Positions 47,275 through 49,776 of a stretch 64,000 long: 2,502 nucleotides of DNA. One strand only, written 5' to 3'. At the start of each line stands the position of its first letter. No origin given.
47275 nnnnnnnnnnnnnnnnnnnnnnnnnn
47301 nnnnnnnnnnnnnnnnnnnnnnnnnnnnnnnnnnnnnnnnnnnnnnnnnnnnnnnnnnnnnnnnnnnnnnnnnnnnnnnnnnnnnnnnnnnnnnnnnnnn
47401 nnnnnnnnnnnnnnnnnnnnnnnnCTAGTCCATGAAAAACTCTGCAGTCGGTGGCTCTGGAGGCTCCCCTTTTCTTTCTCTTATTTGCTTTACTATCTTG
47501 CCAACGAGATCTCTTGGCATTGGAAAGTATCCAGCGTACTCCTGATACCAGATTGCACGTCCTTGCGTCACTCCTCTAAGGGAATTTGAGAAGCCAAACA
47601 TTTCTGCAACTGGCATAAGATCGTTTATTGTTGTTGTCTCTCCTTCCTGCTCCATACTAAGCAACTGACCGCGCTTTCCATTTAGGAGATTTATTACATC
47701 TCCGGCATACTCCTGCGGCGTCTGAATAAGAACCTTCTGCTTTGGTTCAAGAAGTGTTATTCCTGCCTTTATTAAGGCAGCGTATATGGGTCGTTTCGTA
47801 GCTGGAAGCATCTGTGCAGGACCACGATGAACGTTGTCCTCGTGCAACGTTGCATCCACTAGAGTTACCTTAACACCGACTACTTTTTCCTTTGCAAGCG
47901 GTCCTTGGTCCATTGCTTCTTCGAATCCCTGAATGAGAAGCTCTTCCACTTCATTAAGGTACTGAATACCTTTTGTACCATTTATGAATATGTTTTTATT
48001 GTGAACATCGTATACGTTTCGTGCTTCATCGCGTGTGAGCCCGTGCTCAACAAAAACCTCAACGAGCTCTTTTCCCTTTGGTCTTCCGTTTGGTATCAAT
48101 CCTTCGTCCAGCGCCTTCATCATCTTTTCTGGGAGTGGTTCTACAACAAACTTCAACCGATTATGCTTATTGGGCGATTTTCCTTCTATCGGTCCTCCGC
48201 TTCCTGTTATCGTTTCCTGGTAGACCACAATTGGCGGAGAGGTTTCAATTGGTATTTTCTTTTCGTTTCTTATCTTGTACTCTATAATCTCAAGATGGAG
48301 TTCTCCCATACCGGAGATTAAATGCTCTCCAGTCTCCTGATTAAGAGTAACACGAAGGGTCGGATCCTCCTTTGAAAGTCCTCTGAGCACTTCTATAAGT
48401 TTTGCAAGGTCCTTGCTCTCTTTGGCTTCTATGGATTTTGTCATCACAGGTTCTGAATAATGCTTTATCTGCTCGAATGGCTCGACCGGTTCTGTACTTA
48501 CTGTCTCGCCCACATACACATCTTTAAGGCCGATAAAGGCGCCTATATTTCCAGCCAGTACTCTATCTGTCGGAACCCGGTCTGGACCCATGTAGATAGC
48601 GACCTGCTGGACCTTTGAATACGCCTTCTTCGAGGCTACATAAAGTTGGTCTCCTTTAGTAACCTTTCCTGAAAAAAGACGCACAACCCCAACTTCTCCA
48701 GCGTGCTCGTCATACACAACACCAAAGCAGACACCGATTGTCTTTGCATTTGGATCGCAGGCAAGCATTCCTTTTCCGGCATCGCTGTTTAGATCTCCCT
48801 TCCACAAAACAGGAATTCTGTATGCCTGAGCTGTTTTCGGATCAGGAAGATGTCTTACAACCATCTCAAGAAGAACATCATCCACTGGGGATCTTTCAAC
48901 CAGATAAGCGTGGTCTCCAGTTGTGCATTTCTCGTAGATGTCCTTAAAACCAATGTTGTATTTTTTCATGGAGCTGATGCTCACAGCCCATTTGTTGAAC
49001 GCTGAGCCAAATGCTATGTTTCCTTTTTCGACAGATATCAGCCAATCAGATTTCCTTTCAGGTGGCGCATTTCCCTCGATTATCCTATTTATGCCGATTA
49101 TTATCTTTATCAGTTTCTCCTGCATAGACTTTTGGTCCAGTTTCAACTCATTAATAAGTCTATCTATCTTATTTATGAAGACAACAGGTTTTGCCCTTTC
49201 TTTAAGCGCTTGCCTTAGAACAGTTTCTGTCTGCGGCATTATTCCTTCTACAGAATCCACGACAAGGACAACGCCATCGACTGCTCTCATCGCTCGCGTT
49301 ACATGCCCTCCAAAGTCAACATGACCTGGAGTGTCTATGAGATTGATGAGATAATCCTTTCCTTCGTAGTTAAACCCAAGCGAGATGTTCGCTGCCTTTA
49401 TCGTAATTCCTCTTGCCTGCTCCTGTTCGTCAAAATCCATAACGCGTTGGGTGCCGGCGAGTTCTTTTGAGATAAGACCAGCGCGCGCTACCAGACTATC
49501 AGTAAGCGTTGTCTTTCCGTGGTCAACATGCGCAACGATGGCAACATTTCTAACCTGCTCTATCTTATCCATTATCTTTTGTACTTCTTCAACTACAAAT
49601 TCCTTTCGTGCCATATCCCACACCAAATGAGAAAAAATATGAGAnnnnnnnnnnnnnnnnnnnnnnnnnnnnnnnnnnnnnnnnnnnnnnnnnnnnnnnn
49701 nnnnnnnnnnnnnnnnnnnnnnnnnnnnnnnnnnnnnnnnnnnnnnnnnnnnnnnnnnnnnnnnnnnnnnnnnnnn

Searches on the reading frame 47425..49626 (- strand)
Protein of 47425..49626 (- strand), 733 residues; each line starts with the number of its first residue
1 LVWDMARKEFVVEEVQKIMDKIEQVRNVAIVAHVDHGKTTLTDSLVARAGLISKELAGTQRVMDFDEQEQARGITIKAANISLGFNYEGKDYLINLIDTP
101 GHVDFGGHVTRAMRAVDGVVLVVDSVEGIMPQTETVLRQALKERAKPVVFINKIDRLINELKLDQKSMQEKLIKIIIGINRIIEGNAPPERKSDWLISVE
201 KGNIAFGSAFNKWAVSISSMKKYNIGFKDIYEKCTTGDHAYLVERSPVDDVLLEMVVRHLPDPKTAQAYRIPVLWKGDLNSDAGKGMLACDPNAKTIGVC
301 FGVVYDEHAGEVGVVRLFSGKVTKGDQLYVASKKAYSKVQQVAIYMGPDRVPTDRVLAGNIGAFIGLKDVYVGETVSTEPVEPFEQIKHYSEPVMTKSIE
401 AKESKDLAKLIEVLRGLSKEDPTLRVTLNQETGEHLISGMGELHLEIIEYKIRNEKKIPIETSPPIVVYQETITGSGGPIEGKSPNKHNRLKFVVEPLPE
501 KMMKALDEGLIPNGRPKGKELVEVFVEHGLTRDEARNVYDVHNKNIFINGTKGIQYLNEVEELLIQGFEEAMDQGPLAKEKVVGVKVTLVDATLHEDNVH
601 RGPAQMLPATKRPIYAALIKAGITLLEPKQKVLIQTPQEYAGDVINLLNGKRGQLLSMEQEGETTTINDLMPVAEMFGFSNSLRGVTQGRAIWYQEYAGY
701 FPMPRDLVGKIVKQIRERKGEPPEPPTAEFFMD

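Call 78: search_protein_families(library=pfam, proteins=[window:47425-49626:-], max_evalue=0.0001)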
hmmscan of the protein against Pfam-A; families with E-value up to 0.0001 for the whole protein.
window:47425-49626:- (733 aa): 7 families
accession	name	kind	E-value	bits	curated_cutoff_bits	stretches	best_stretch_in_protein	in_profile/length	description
PF00009.33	GTP_EFTU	-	2.7e-57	193.8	26.5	1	24-261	2-187/188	Elongation factor Tu GTP binding domain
PF03764.24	EFG_IV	-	1.2e-25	90.1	24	1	519-621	14-120/121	Elongation factor G, domain IV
PF14492.12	EFG_III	-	2.3e-23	82.5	27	1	391-463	2-74/75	Elongation Factor G, domain III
PF00679.30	EFG_C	-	4.6e-23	81.5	27.9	1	625-707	2-85/89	Elongation factor G C-terminus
PF03144.31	GTP_EFTU_D2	-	3.5e-11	43.8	30.3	1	310-376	1-72/73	Elongation factor Tu domain 2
PF22042.2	EF-G_D2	-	3.4e-09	37.1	27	1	298-377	4-82/84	Elongation factor G domain 2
PF01926.29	MMR_HSR1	-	1.4e-07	32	21.9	1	28-153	2-113/113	50S ribosome-binding GTPase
